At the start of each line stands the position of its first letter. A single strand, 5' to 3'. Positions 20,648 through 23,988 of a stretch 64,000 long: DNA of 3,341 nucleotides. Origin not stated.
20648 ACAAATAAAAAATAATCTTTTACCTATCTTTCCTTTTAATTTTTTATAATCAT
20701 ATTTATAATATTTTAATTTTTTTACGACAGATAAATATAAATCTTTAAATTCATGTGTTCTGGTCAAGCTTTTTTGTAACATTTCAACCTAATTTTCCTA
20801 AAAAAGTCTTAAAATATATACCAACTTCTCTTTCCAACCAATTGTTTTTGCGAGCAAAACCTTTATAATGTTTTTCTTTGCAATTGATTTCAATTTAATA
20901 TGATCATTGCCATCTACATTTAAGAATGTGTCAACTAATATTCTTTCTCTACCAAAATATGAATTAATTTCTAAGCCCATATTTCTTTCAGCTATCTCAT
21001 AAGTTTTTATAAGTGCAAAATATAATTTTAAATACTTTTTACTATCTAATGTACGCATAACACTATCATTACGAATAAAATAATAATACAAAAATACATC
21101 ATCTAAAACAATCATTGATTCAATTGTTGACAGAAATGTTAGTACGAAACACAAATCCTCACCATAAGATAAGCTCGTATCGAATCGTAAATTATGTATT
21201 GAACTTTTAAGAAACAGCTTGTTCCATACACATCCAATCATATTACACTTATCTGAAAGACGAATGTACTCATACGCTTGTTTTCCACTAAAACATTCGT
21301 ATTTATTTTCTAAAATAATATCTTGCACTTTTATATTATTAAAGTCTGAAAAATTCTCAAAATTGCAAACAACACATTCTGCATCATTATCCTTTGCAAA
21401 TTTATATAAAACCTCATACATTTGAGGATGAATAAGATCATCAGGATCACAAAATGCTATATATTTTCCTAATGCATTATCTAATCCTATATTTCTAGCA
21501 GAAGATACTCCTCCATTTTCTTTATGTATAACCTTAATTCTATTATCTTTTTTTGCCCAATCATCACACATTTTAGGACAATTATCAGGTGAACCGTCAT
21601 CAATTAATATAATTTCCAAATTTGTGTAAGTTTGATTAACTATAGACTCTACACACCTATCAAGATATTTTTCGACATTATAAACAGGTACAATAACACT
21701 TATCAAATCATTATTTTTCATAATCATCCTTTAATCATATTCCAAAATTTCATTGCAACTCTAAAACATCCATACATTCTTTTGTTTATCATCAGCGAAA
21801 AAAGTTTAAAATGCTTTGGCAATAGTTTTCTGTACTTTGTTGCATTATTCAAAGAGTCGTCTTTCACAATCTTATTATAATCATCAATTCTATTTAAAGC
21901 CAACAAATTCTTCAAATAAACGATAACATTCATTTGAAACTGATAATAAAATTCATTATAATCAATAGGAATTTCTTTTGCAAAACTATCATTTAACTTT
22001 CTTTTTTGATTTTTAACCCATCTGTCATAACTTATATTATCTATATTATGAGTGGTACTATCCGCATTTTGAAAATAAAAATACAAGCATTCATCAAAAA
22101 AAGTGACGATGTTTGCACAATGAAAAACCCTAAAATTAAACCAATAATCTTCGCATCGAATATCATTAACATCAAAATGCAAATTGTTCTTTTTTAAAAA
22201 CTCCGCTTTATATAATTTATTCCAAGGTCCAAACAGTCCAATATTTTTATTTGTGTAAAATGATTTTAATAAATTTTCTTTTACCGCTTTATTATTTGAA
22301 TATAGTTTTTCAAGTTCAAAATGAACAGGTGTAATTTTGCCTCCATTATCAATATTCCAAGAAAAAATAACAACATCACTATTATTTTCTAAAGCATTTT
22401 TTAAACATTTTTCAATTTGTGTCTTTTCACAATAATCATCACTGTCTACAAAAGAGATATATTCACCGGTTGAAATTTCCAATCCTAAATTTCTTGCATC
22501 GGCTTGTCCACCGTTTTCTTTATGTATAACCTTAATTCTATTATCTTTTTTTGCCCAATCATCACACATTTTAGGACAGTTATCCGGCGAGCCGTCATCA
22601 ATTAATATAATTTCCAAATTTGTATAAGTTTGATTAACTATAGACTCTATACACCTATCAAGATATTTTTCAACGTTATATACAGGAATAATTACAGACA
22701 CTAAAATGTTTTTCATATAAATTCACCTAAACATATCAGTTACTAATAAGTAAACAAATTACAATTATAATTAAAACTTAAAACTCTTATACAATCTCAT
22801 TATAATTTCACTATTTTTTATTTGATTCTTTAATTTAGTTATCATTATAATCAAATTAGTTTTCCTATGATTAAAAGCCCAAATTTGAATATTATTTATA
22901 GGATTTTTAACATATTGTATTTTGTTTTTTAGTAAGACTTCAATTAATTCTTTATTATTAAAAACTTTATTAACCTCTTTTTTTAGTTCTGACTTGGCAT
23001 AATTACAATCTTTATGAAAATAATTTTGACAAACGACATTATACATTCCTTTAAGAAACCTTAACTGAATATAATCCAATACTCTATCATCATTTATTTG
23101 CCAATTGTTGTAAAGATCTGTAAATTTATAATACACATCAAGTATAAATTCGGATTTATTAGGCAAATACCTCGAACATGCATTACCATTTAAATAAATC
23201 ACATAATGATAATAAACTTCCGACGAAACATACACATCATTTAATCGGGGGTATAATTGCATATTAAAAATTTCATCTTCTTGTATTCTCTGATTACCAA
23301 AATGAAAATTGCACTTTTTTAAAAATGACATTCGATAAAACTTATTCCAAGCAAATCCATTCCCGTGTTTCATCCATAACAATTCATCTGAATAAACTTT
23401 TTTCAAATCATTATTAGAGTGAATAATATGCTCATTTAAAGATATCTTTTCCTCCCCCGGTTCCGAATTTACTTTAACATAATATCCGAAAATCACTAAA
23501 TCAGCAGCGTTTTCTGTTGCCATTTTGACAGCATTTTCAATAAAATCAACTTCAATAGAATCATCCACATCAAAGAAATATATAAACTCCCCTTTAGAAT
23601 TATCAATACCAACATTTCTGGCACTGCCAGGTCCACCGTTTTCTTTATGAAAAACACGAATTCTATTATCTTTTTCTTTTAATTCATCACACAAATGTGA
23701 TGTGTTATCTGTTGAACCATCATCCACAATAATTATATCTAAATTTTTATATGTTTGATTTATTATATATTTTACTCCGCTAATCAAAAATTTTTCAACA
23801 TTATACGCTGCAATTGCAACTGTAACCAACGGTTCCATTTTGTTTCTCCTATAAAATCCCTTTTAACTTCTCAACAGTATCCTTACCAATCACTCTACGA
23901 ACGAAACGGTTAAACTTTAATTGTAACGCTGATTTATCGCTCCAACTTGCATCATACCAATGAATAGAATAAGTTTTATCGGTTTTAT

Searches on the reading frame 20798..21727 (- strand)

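Call 31: search_protein_families(library=pfam, proteins=[window:20798-21727:-], max_evalue=0.00001)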
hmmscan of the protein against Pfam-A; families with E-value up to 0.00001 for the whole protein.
window:20798-21727:- (309 aa): 3 families
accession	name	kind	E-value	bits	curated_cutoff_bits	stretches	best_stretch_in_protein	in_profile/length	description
PF00535.33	Glycos_transf_2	-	3.3e-42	144.7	23.3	1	10-145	1-132/168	Glycosyl transferase family 2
PF13641.12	Glyco_tranf_2_3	-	2.5e-13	51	27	1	9-121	3-121/230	Glycosyltransferase like family 2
PF10111.15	Glyco_tranf_2_2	-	4.8e-11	43.1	27.3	1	10-112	1-107/276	Glycosyltransferase like family 2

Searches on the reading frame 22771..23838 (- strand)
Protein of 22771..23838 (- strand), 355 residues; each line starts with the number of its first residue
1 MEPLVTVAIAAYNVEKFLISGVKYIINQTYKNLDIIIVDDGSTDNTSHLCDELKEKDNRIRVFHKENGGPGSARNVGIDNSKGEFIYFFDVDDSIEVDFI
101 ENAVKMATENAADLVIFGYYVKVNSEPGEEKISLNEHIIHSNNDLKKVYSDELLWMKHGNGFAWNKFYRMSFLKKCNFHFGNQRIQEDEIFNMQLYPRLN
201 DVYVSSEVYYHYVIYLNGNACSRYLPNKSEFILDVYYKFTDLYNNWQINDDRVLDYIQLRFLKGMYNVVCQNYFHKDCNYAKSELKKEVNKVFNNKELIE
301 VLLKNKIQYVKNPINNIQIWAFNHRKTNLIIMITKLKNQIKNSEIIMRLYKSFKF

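Call 31: search_protein_families(library=pfam, proteins=[window:22771-23838:-], max_evalue=0.00001)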
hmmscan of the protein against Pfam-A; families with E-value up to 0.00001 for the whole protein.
window:22771-23838:- (355 aa): 3 families
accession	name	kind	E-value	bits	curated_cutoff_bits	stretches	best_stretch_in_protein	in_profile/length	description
PF00535.33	Glycos_transf_2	-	1.9e-32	113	23.3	1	6-144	1-135/168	Glycosyl transferase family 2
PF10111.15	Glyco_tranf_2_2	-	1.8e-11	44.5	27.3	1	20-110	17-109/276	Glycosyltransferase like family 2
PF13641.12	Glyco_tranf_2_3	-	4.7e-10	40.3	27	1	5-111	3-113/230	Glycosyltransferase like family 2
